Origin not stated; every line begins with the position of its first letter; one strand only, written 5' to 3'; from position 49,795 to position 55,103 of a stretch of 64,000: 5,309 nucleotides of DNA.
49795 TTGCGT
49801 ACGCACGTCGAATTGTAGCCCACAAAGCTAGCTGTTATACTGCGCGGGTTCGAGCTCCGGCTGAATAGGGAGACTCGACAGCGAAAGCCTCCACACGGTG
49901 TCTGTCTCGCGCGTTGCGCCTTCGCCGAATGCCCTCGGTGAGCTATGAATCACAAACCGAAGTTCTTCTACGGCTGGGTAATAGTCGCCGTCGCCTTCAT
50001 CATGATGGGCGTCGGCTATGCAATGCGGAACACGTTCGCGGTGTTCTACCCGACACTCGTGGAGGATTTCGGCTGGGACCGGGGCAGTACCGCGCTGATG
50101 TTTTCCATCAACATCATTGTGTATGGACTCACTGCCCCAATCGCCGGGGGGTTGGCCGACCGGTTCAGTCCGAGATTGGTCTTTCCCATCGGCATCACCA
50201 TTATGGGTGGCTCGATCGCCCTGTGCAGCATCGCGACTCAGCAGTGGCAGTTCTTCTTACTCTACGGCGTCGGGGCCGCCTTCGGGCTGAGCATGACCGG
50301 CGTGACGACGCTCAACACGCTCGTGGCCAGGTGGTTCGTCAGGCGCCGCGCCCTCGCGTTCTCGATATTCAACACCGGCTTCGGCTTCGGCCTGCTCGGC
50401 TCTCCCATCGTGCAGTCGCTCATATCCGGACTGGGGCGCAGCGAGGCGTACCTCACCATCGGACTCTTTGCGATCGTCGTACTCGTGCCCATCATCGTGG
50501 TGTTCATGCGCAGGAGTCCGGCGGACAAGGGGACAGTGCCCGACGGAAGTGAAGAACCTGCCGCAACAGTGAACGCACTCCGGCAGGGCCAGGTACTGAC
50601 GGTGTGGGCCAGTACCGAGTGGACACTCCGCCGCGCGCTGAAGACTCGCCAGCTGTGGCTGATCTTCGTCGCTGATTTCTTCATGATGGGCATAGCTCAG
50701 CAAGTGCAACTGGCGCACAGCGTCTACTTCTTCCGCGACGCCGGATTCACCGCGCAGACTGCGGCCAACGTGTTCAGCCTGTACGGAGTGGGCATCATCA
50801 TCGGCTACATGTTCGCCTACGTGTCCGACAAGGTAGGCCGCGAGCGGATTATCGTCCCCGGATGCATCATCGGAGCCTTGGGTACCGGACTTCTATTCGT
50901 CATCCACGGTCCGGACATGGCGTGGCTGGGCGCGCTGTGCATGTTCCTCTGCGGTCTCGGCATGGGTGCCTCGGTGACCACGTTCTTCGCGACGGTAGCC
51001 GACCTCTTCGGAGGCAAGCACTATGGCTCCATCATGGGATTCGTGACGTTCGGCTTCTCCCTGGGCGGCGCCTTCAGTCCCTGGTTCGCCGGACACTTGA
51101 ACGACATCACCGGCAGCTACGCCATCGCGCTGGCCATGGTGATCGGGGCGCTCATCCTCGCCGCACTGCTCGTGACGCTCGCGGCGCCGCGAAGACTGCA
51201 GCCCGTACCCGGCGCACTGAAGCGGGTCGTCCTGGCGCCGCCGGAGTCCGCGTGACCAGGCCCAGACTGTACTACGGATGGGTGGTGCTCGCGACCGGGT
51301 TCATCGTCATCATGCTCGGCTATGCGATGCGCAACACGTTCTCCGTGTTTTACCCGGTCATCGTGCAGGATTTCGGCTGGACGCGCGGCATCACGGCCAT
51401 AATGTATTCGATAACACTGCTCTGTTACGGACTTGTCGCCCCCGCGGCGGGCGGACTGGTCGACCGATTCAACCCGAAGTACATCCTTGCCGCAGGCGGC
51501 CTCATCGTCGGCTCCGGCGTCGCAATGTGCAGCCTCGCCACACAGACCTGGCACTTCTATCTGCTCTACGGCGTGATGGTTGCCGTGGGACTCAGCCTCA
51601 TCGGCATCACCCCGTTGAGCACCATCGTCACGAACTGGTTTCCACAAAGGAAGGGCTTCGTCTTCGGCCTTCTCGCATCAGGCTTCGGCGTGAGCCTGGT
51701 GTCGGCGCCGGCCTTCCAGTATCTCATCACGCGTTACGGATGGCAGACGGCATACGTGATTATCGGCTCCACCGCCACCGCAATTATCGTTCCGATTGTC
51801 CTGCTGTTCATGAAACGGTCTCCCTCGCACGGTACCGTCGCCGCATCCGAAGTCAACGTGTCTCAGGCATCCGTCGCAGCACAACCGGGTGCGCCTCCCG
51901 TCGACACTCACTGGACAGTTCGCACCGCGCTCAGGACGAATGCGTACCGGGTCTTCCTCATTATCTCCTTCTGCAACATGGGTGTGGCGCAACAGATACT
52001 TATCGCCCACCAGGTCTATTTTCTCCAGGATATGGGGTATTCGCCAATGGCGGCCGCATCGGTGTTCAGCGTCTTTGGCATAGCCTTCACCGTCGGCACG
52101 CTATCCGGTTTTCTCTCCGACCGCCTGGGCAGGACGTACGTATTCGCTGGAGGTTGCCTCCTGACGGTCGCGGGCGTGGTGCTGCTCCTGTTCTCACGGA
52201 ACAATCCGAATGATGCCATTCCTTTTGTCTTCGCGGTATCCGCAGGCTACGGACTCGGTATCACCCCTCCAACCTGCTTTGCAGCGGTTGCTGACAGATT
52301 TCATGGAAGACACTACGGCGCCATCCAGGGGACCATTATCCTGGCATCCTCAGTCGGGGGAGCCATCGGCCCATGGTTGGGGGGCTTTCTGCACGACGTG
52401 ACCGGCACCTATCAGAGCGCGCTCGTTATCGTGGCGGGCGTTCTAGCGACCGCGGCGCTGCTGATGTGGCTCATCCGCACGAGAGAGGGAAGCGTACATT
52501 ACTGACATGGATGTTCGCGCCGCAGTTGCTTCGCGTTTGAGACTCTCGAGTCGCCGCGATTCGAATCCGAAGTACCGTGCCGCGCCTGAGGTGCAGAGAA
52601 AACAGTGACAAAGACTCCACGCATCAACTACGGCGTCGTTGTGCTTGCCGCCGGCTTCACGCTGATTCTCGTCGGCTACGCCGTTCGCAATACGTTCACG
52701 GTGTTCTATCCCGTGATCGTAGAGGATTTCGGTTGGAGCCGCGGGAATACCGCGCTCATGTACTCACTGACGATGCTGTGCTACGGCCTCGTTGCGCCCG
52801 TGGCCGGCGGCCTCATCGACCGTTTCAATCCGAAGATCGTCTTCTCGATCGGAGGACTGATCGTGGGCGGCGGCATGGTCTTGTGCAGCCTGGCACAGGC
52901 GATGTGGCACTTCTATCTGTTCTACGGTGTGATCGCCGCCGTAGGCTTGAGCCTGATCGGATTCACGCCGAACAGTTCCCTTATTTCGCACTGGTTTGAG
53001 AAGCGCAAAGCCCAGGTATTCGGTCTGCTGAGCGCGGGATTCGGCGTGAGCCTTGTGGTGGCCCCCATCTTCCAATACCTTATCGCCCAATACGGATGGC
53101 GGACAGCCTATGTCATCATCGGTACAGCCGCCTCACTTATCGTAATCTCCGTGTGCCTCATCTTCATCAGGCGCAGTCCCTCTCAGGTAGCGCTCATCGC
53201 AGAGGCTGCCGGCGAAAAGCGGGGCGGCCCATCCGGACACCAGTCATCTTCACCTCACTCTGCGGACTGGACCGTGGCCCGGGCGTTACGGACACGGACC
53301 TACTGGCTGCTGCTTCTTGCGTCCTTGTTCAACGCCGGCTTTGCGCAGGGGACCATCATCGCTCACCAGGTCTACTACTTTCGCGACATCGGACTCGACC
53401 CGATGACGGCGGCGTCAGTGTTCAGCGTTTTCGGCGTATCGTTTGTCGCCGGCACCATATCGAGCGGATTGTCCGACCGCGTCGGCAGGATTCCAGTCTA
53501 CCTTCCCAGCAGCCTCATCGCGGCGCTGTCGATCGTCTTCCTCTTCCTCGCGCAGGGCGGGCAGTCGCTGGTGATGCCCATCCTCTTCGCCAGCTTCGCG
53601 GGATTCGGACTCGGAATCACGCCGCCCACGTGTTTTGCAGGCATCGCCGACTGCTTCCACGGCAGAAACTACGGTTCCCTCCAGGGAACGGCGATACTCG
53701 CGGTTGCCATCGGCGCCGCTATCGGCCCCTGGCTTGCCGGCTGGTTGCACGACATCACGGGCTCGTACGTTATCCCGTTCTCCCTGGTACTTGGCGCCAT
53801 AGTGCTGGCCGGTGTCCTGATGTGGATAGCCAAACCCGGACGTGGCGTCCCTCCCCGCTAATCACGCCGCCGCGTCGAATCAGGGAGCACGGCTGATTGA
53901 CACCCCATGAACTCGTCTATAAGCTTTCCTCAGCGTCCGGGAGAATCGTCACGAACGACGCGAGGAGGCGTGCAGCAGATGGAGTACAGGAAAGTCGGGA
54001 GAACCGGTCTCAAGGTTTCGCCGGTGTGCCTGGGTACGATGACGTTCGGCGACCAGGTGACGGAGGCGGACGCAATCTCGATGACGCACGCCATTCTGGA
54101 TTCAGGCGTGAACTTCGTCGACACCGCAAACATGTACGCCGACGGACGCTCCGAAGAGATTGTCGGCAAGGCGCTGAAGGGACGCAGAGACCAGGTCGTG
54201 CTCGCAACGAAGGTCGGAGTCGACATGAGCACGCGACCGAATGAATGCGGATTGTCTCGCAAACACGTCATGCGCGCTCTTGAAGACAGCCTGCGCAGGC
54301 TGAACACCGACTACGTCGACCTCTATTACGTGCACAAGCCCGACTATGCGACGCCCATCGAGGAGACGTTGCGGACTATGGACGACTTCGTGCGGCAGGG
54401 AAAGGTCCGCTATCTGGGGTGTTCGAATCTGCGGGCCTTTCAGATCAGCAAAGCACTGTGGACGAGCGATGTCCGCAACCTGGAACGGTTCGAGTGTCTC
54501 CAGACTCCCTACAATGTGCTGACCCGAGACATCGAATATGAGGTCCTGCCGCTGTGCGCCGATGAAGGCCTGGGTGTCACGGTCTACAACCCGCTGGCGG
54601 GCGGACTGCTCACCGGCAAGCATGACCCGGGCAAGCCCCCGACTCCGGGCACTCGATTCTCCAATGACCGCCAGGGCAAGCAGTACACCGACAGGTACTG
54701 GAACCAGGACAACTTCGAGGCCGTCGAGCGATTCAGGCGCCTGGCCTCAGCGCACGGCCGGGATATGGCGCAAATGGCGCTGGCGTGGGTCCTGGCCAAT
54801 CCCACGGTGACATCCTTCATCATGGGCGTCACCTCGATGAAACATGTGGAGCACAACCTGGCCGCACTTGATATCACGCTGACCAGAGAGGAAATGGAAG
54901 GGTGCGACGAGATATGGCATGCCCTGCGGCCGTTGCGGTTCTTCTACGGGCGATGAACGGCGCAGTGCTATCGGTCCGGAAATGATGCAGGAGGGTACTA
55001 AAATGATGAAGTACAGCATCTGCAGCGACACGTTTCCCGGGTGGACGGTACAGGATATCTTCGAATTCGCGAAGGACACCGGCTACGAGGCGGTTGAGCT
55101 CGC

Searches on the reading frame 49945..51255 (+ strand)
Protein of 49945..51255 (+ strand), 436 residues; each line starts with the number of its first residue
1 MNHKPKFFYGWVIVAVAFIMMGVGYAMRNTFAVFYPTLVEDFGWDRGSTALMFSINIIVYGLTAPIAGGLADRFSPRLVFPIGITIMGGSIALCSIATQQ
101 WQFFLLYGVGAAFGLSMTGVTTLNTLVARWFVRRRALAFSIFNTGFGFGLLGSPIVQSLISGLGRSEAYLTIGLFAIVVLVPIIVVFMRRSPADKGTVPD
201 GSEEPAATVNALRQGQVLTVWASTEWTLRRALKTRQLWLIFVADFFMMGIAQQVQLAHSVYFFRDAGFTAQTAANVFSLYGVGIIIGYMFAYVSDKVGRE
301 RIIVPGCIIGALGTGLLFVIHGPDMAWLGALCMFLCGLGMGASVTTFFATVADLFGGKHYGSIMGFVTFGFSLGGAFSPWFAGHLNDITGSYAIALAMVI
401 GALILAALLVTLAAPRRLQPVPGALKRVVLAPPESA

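Call 37: search_protein_families(library=pfam, proteins=[window:49945-51255:+], max_evalue=0.001)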
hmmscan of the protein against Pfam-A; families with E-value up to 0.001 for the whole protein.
window:49945-51255:+ (436 aa): 4 families
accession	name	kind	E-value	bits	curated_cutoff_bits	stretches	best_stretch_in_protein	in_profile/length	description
PF07690.21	MFS_1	-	3e-56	191.3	33.4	2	18-379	2-347/347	Major Facilitator Superfamily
PF06779.20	MFS_4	-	9.2e-11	42.1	26.3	2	222-410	178-363/364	Uncharacterised MFS-type transporter YbfB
PF13347.12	MFS_2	-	4.2e-06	26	27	1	227-385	216-380/427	MFS/sugar transport protein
PF00083.30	Sugar_tr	-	0.00082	18.8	22.3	1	246-409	17-189/452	Sugar (and other) transporter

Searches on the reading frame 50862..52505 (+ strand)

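Call 37: search_protein_families(library=pfam, proteins=[window:50862-52505:+], max_evalue=0.001)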
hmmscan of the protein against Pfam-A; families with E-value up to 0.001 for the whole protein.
window:50862-52505:+ (547 aa): 1 family
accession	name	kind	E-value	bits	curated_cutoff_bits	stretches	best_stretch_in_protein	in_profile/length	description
PF07690.21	MFS_1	-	3.4e-51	174.6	33.4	2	147-445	2-291/347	Major Facilitator Superfamily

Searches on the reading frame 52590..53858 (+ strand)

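Call 44: search_protein_families(library=pfam, proteins=[window:52590-53858:+], max_evalue=0.0001)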
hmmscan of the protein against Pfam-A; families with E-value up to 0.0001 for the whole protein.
window:52590-53858:+ (423 aa): 1 family
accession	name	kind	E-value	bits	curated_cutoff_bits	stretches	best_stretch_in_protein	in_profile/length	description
PF07690.21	MFS_1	-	3.5e-51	174.6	33.4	2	24-346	3-313/347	Major Facilitator Superfamily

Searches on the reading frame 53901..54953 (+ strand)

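Call 44: search_protein_families(library=pfam, proteins=[window:53901-54953:+], max_evalue=0.0001)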
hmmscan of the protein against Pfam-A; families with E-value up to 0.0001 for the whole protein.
window:53901-54953:+ (351 aa): 1 family
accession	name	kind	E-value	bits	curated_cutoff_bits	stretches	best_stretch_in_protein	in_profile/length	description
PF00248.27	Aldo_ket_red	-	1.2e-82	277.7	24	1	42-339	2-290/291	Aldo/keto reductase family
